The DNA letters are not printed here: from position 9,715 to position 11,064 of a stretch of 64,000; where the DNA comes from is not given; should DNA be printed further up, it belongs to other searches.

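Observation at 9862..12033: Tandemly duplicated GT2 glycosyltransferase genes fused into one 723-aa ORF, next to an XRE regulator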

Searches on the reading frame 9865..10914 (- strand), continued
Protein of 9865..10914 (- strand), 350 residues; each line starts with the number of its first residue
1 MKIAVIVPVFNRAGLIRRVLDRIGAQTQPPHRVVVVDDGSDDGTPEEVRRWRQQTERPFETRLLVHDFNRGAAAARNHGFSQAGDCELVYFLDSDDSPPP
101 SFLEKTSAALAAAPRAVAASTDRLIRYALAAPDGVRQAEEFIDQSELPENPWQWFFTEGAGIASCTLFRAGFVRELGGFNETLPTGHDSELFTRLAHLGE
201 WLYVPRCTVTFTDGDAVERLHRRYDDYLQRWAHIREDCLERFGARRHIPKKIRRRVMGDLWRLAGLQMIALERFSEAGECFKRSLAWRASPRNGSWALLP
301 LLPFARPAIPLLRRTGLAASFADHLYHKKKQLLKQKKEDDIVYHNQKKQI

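Call 38: find_homologous_proteins(query=window:9865-10914:-, max_evalue=1e-20)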
Query window:9865-10914:- (350 aa): 218 proteins with E <= 1e-20 among 8000 candidates; the best 120 are listed.
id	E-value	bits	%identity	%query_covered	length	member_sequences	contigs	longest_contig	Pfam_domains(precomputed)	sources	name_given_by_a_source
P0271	6.9e-166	569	73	95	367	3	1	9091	PF10111.15,PF13641.13,PF00535.33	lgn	-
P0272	7.3e-147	507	67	95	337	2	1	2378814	PF10111.15,PF13641.13,PF00535.33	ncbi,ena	-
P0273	4.2e-146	504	67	93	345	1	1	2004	PF10111.15,PF13641.13,PF00535.33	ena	-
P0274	7.6e-145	500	67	95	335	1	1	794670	PF10111.15,PF13641.13,PF00535.33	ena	-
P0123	1.9e-140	486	65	95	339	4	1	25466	PF10111.15,PF13641.13,PF00535.33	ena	-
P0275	1.5e-134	466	64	95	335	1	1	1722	PF10111.15,PF13641.13,PF00535.33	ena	-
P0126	1.5e-89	318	49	86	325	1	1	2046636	PF10111.15,PF13641.13,PF00535.33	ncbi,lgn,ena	-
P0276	2.4e-84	301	45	89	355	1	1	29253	PF10111.15,PF13641.13,PF00535.33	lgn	-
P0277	4.9e-71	257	45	82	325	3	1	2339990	PF10111.15,PF13641.13,PF00535.33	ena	-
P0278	3.3e-69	251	46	82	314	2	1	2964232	PF10111.15,PF13641.13,PF00535.33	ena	-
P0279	2.4e-68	249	46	81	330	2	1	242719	PF10111.15,PF13641.13,PF00535.33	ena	-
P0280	1.6e-67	246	46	81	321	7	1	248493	PF10111.15,PF13641.13,PF00535.33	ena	-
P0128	7.6e-67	244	45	81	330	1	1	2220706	PF10111.15,PF13641.13,PF00535.33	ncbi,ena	-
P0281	1.4e-66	243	46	84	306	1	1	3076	PF10111.15,PF13641.13,PF00535.33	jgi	jgi:glycosyltransferase involved in cell wall biosynthesis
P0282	3.9e-64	235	44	82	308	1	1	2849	PF10111.15,PF13641.13,PF00535.33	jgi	jgi:glycosyltransferase involved in cell wall biosynthesis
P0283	1.9e-63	233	44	84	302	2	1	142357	PF10111.15,PF13641.13,PF00535.33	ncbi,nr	ncbi:MAG: glycosyltransferase family 2 protein [Chromatiales bacterium]|nr:glycosyltransferase famil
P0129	7.2e-61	224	43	82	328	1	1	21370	PF10111.15,PF13641.13,PF00535.33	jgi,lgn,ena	-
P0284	5.4e-60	221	42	85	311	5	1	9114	PF10111.15,PF13641.13,PF13428.13,PF00535.33,PF07719.24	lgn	-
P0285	3.4e-58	215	39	88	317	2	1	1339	PF10111.15,PF13641.13,PF00535.33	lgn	-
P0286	5.9e-57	211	42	87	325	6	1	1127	PF10111.15,PF13641.13,PF00535.33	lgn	-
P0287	8.3e-57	211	43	81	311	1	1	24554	PF10111.15,PF13641.13,PF00535.33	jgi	jgi:glycosyltransferase involved in cell wall biosynthesis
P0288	3.9e-56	208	41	81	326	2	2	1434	PF10111.15,PF13641.13,PF00535.33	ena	-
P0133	3.5e-55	205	40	83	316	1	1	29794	PF10111.15,PF13641.13,PF00535.33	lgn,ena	-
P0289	1.2e-54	204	41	91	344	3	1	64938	PF13632.13,PF10111.15,PF13641.13,PF00535.33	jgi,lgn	-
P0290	1.9e-54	203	41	87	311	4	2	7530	PF10111.15,PF13641.13,PF00535.33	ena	-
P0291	2.2e-54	203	44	81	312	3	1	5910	PF10111.15,PF13641.13,PF00535.33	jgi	jgi:glycosyltransferase involved in cell wall biosynthesis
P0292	5.6e-54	201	40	88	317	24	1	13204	PF10111.15,PF13641.13,PF00535.33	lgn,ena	-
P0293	7.6e-54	201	37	82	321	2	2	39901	PF10111.15,PF13641.13,PF00535.33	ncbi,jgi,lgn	-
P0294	8.1e-54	201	37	87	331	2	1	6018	PF13632.13,PF10111.15,PF13641.13,PF00535.33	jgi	-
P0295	1.1e-53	200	41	87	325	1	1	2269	PF10111.15,PF13641.13,PF00535.33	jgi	jgi:glycosyltransferase involved in cell wall biosynthesis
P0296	1.5e-53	200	39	82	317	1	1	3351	PF10111.15,PF13641.13,PF00535.33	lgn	-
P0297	1.5e-53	200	38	87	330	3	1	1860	PF10111.15,PF13641.13,PF00535.33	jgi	jgi:glycosyltransferase involved in cell wall biosynthesis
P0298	2.6e-53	199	40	81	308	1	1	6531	PF10111.15,PF13641.13,PF00535.33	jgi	-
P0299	2.8e-53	199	41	88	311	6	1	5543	PF13641.13,PF00535.33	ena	-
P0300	3.7e-53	199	38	86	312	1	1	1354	PF10111.15,PF13641.13,PF00535.33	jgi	jgi:glycosyltransferase involved in cell wall biosynthesis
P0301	6.1e-53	198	40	87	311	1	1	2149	PF10111.15,PF13641.13,PF00535.33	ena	-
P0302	6.1e-53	198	38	86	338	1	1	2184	PF10111.15,PF13641.13,PF00535.33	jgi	-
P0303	6.8e-53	198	41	83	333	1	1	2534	PF13632.13,PF10111.15,PF13641.13,PF00535.33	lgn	-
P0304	1.6e-52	197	41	88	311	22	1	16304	PF10111.15,PF13641.13,PF00535.33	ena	-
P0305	2.1e-52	196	38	82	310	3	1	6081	PF13632.13,PF10111.15,PF13641.13,PF00535.33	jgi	jgi:glycosyltransferase involved in cell wall biosynthesis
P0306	2.2e-52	196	35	88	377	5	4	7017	PF13632.13,PF10111.15,PF13641.13,PF00535.33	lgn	-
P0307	3.4e-52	196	35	88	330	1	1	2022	PF13632.13,PF10111.15,PF13641.13,PF00535.33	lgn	-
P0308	4.0e-52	195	41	82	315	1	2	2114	PF10111.15,PF13641.13,PF00535.33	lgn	-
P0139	1.0e-51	194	39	82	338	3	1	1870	PF10111.15,PF13641.13,PF00535.33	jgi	jgi:glycosyltransferase involved in cell wall biosynthesis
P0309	1.0e-51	194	38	88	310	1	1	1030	PF10111.15,PF13641.13,PF00535.33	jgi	-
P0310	1.1e-51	194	38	82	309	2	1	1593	PF10111.15,PF13641.13,PF00535.33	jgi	jgi:glycosyltransferase involved in cell wall biosynthesis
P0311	1.5e-51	193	40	87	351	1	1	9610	PF10111.15,PF13641.13,PF00535.33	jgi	jgi:glycosyltransferase involved in cell wall biosynthesis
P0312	1.9e-51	193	42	81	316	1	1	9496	PF10111.15,PF13641.13,PF00535.33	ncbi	-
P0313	2.0e-51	193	41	84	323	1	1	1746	PF10111.15,PF13641.13,PF00535.33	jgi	jgi:glycosyltransferase involved in cell wall biosynthesis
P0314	3.3e-51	192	40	82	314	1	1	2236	PF10111.15,PF13641.13,PF00535.33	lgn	-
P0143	3.8e-51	192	41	83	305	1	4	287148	PF10111.15,PF13641.13,PF00535.33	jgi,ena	jgi:glycosyltransferase involved in cell wall biosynthesis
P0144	4.2e-51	192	40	79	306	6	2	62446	PF10111.15,PF13641.13,PF00535.33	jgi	jgi:glycosyltransferase involved in cell wall biosynthesis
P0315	4.2e-51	192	40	81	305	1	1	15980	PF10111.15,PF13641.13,PF00535.33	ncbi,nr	ncbi:MAG: glycosyltransferase family 2 protein [Thiobacillus sp.]|nr:glycosyltransferase family 2 pr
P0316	5.8e-51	191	39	81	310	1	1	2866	PF10111.15,PF13641.13,PF13428.13,PF00535.33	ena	-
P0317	6.6e-51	191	39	83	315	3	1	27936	PF10111.15,PF13641.13,PF00535.33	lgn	-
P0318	1.4e-50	190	38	88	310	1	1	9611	PF10111.15,PF13641.13,PF00535.33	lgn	-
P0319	1.6e-50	190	41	81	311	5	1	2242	PF10111.15,PF13641.13,PF00535.33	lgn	-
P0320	1.8e-50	190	39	87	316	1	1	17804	PF10111.15,PF13641.13,PF00535.33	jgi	jgi:glycosyltransferase involved in cell wall biosynthesis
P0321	3.3e-50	189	39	82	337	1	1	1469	PF10111.15,PF13641.13,PF00535.33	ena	-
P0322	7.9e-50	188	40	82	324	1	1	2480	PF10111.15,PF13641.13,PF00535.33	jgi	jgi:glycosyltransferase involved in cell wall biosynthesis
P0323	3.3e-49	186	42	81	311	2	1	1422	PF10111.15,PF13641.13,PF13181.13,PF00535.33,PF07719.24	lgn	-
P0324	1.1e-48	184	40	81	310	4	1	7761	PF10111.15,PF13641.13,PF00535.33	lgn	-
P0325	1.2e-48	184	40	81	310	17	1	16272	PF10111.15,PF13641.13,PF00535.33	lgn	-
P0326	1.3e-48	184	39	81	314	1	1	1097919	PF10111.15,PF13641.13,PF00535.33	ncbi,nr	ncbi:MAG: hypothetical protein CFE40_01065 [Burkholderiales bacterium PBB1]|nr:MAG: hypothetical pro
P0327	1.7e-48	183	38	85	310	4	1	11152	PF10111.15,PF13641.13,PF00535.33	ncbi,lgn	-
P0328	2.3e-48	183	37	81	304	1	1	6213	PF10111.15,PF13641.13,PF00535.33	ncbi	-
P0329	3.1e-48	182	42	82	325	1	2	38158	PF10111.15,PF13641.13,PF00535.33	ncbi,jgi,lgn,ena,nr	ncbi:MAG TPA: glycosyltransferase family A protein [Pirellulales bacterium]|nr:glycosyltransferase f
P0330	5.2e-48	182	38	88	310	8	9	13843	PF10111.15,PF13641.13,PF00535.33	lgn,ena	-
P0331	5.4e-48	182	44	66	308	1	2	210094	PF10111.15,PF13641.13,PF00535.33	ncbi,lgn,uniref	ncbi:glycosyltransferase family 2 protein [Azonexus sp.]|uniref:glycosyltransferase family 2 protein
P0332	8.2e-48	181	38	83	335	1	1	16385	PF10111.15,PF13641.13,PF00535.33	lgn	-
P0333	1.4e-47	180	38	82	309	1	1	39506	PF10111.15,PF13641.13,PF00535.33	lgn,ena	-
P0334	3.1e-47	179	40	82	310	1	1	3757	PF10111.15,PF13641.13,PF00535.33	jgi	jgi:glycosyltransferase involved in cell wall biosynthesis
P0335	6.0e-47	178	38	82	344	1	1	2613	PF10111.15,PF13641.13,PF00535.33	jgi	jgi:glycosyltransferase involved in cell wall biosynthesis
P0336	7.6e-47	178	38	82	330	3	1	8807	PF10111.15,PF13641.13,PF00535.33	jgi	jgi:hypothetical protein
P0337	4.0e-46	176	38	82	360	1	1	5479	PF10111.15,PF13641.13,PF00535.33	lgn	-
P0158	4.1e-46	176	36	85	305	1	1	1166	PF10111.15,PF13641.13,PF00535.33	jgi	-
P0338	5.0e-46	175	37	81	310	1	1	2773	PF10111.15,PF13641.13,PF00535.33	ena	-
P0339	7.6e-46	175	39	81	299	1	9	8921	PF10111.15,PF13641.13,PF00535.33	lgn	-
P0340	7.9e-46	175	38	81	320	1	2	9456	PF10111.15,PF13641.13,PF00535.33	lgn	-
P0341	9.3e-46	174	39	82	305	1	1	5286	PF10111.15,PF13641.13,PF00535.33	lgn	-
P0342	1.3e-45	174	38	81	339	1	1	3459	PF10111.15,PF13641.13,PF00535.33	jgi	jgi:glycosyltransferase involved in cell wall biosynthesis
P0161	1.8e-45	173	39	81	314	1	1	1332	PF10111.15,PF13641.13,PF00535.33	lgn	-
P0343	2.1e-45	173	39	81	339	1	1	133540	PF13632.13,PF10111.15,PF13641.13,PF00535.33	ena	-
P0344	2.4e-45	173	38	82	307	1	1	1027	PF13632.13,PF10111.15,PF13641.13,PF00535.33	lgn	-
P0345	3.5e-45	172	37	82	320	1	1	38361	PF10111.15,PF13641.13,PF00535.33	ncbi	-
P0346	4.1e-45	172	36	82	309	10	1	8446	PF10111.15,PF13641.13,PF00535.33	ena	-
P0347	1.1e-44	171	39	81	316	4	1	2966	PF10111.15,PF13641.13,PF00535.33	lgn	-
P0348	1.2e-44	171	36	81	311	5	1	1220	PF13632.13,PF10111.15,PF13641.13,PF00535.33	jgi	jgi:glycosyltransferase involved in cell wall biosynthesis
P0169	1.2e-44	171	37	90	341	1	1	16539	PF10111.15,PF13641.13,PF00535.33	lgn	-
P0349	1.4e-44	170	39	84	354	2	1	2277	PF10111.15,PF13641.13,PF00535.33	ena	-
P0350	1.6e-44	170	40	82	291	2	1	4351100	PF10111.15,PF13641.13,PF00535.33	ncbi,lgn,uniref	ncbi:hypothetical protein AMST5_00856 [freshwater sediment metagenome]|uniref:Glycosyltransferase 2-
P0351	1.8e-44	170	38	83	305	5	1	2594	PF10111.15,PF13641.13,PF00535.33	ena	-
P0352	2.3e-44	170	40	77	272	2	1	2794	PF10111.15,PF13641.13,PF00535.33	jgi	jgi:glycosyltransferase involved in cell wall biosynthesis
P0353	2.4e-44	170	37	86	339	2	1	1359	PF10111.15,PF13641.13,PF00535.33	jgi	jgi:glycosyltransferase involved in cell wall biosynthesis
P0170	2.6e-44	170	36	82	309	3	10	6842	PF10111.15,PF13641.13,PF00535.33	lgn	-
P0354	3.0e-44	169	38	82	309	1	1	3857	PF13632.13,PF10111.15,PF13641.13,PF00535.33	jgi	jgi:glycosyltransferase involved in cell wall biosynthesis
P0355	4.5e-44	169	36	82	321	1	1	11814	PF10111.15,PF13641.13,PF00535.33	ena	-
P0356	5.3e-44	169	39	81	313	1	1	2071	PF10111.15,PF13641.13,PF00535.33,PF07719.24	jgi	jgi:GT2 family glycosyltransferase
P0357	5.4e-44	169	39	81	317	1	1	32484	PF10111.15,PF13641.13,PF00535.33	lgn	-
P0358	5.9e-44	168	37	82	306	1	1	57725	PF13632.13,PF10111.15,PF13641.13,PF00535.33,PF07719.24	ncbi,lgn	-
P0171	6.0e-44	168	38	83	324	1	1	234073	PF10111.15,PF13641.13,PF00535.33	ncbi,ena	-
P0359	6.8e-44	168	38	81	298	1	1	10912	PF13632.13,PF10111.15,PF13641.13,PF00535.33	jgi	jgi:glycosyltransferase involved in cell wall biosynthesis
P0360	9.1e-44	168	36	82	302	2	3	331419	PF10111.15,PF13641.13,PF00535.33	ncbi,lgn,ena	-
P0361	1.7e-43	167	39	82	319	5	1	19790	PF13632.13,PF10111.15,PF13641.13,PF00535.33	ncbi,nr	ncbi:MAG: glycosyltransferase family 2 protein [Planctomycetota bacterium]|nr:glycosyltransferase fa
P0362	1.8e-43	167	37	81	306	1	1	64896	PF10111.15,PF13641.13,PF00535.33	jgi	jgi:glycosyltransferase involved in cell wall biosynthesis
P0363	2.2e-43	167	43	66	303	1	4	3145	PF10111.15,PF13641.13,PF00535.33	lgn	-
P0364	4.3e-43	166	38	82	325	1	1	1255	PF10111.15,PF13641.13,PF00535.33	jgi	jgi:glycosyltransferase involved in cell wall biosynthesis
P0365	4.7e-43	165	38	87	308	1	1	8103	PF10111.15,PF13641.13,PF00535.33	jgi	jgi:glycosyltransferase involved in cell wall biosynthesis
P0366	4.9e-43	165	36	82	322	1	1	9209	PF10111.15,PF13641.13,PF00535.33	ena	-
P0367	5.8e-43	165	36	83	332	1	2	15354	PF13641.13,PF00535.33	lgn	-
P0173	7.2e-43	165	37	85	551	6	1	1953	PF10111.15,PF13641.13,PF00535.33,PF17784.8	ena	-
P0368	8.9e-43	165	37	82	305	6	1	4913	PF10111.15,PF13641.13,PF00535.33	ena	-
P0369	1.7e-42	164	36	82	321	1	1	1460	PF10111.15,PF13641.13,PF00535.33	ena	-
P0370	1.9e-42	163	34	81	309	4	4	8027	PF10111.15,PF13641.13,PF00535.33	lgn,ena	-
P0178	2.0e-42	163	36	82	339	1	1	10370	PF10111.15,PF13641.13,PF00535.33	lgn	-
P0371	2.7e-42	163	39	81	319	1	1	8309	PF10111.15,PF13641.13,PF00535.33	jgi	jgi:glycosyltransferase involved in cell wall biosynthesis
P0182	4.5e-42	162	35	81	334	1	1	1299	PF10111.15,PF13641.13,PF00535.33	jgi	jgi:glycosyltransferase involved in cell wall biosynthesis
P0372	6.6e-42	162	37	82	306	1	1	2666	PF13632.13,PF10111.15,PF13641.13,PF00535.33,PF07719.24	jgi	jgi:glycosyltransferase involved in cell wall biosynthesis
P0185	8.4e-42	161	39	91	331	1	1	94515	PF10111.15,PF13641.13,PF00535.33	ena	-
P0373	1.2e-41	161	37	89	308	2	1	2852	PF10111.15,PF00535.33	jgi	jgi:glycosyltransferase involved in cell wall biosynthesis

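Call 39: find_encoding_contigs(protein=P0271, flank=6000, max_places=2)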
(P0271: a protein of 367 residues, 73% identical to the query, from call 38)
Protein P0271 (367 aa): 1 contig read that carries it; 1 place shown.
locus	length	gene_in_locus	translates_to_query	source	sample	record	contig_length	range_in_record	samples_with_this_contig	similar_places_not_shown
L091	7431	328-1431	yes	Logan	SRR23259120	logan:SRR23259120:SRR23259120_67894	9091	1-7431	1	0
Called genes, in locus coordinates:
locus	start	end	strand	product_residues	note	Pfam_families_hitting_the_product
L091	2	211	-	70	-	?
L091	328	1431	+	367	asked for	PF00535:Glycos_transf_2, PF10111:Glyco_tranf_2_2, PF13641:Glyco_tranf_2_3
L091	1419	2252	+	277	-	PF00459:Inositol_P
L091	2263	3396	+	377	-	PF02885:Glycos_trans_3N, PF00591:Glycos_transf_3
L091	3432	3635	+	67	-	-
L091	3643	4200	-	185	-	-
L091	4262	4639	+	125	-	PF00717:Peptidase_S24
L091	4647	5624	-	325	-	PF18025:FucT_N, PF00852:Glyco_transf_10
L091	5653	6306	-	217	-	PF00072:Response_reg, PF04545:Sigma70_r4 (weak), PF08281:Sigma70_r4_2, PF00196:GerE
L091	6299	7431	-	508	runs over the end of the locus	PF07730:HisKA_3, PF02518:HATPase_c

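Call 40: find_encoding_contigs(protein=P0272, flank=8000, max_places=2)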
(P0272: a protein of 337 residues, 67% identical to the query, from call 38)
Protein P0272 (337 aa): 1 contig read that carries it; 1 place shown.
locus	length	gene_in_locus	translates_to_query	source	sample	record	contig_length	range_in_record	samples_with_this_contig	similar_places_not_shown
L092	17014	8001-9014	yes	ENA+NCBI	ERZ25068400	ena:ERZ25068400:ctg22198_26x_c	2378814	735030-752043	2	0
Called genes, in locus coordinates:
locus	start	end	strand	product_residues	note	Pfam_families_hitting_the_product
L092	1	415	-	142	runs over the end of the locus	PF00334:NDK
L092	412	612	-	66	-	PF04384:Fe-S_assembly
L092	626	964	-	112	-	PF00111:Fer2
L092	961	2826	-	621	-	PF00012:HSP70, PF06723:MreB_Mbl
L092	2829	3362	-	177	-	PF00226:DnaJ (weak), PF07743:HSCB_C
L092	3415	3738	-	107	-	PF01521:Fe-S_biosyn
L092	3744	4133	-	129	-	PF01592:NifU_N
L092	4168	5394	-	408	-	PF00266:Aminotran_5, PF01212:Beta_elim_lyase, PF01041:DegT_DnrJ_EryC1 (faint), PF01053:Cys_Met_Meta_PP (weak)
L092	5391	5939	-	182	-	PF02082:Rrf2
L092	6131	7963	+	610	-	PF13505:OMP_b-brl, PF01617:Surface_Ag_2 (faint), PF05420:BCSC_C (faint), PF13505:OMP_b-brl, PF02462:Opacity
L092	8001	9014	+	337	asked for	PF00535:Glycos_transf_2, PF10111:Glyco_tranf_2_2, PF13641:Glyco_tranf_2_3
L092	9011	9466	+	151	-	PF01381:HTH_3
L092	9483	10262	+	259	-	PF00459:Inositol_P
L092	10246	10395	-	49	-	-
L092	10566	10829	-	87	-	-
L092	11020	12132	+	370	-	PF02885:Glycos_trans_3N, PF00591:Glycos_transf_3 (faint)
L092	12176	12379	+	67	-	-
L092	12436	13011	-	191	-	-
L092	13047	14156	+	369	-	PF21739:DUF6866_N, PF21740:DUF6866_C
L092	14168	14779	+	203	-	PF13640:2OG-FeII_Oxy_3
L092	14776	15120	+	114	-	PF00717:Peptidase_S24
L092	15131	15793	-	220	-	PF00072:Response_reg, PF08281:Sigma70_r4_2 (weak), PF00196:GerE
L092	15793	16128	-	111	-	PF01521:Fe-S_biosyn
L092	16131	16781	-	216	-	PF00625:Guanylate_kin, PF13238:AAA_18 (faint), PF13671:AAA_33 (weak)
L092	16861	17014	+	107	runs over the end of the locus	PF12797:Fer4_2 (faint), PF12837:Fer4_6 (faint), PF13183:Fer4_8 (faint), PF13484:Fer4_16 (faint), PF00037:Fer4 (weak), PF11953:DUF3470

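Call 41: find_encoding_contigs(protein=P0274, flank=8000, max_places=2)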
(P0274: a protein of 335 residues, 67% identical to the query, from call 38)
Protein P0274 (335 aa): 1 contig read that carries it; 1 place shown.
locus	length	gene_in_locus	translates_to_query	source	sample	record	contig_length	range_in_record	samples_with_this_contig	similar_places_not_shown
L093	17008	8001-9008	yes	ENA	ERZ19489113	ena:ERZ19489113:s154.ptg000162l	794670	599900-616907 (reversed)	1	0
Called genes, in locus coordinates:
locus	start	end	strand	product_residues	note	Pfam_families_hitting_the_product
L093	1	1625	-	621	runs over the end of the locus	PF00012:HSP70, PF06723:MreB_Mbl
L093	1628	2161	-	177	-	PF00226:DnaJ (weak), PF07743:HSCB_C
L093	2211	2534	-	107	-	PF01521:Fe-S_biosyn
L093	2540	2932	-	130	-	PF01592:NifU_N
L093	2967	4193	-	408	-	PF00266:Aminotran_5, PF01212:Beta_elim_lyase, PF01041:DegT_DnrJ_EryC1 (weak)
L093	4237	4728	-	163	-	PF02082:Rrf2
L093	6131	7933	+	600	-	PF13505:OMP_b-brl, PF01617:Surface_Ag_2 (faint), PF05420:BCSC_C (faint), PF13505:OMP_b-brl, PF02462:Opacity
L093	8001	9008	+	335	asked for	PF00535:Glycos_transf_2, PF10111:Glyco_tranf_2_2, PF13641:Glyco_tranf_2_3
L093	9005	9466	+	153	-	-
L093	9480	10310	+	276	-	PF00459:Inositol_P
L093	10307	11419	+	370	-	PF02885:Glycos_trans_3N, PF00591:Glycos_transf_3 (weak)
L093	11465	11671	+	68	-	-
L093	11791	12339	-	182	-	-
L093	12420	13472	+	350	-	PF21739:DUF6866_N, PF21740:DUF6866_C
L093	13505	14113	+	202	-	PF13640:2OG-FeII_Oxy_3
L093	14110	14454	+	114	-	PF00717:Peptidase_S24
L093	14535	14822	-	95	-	PF00625:Guanylate_kin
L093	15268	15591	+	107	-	PF12797:Fer4_2 (faint), PF12837:Fer4_6 (faint), PF12838:Fer4_7 (faint), PF13187:Fer4_9 (faint), PF13484:Fer4_16 (faint), PF00037:Fer4 (weak), PF11953:DUF3470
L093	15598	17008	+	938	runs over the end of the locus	PF12705:PDDEXK_1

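Call 48: search_protein_families(library=pfam, proteins=[L092:6131-7963:+, L092:9011-9466:+, L093:9005-9466:+], max_evalue=0.001)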
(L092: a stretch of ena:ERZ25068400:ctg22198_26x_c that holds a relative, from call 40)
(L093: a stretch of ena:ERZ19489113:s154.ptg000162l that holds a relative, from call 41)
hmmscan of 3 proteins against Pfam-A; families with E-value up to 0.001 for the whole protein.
L092:6131-7963:+ (610 aa): 4 families
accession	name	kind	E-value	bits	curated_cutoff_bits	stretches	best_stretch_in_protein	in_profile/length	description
PF13505.12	OMP_b-brl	-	4.2e-19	69.8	28.7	2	334-562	12-159/175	Outer membrane protein beta-barrel domain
PF02462.21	Opacity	-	2.2e-11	44.4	21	1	453-562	24-110/126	Opacity family porin protein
PF05420.17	BCSC_C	-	2e-07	31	23.5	1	473-561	241-323/336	Cellulose synthase operon protein C C-terminus (BCSC_C)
PF01617.23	Surface_Ag_2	-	3.3e-06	27.2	22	1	408-490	75-168/247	Surface antigen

L092:9011-9466:+ (151 aa): 1 family
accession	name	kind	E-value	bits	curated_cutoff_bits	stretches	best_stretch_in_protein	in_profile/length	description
PF01381.28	HTH_3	-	6.1e-08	33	23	1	26-80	1-55/55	Helix-turn-helix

L093:9005-9466:+ (153 aa): 1 family
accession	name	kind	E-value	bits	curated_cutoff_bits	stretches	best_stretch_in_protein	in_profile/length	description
PF01381.28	HTH_3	-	0.00075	19.9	23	0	45-82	18-55/55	Helix-turn-helix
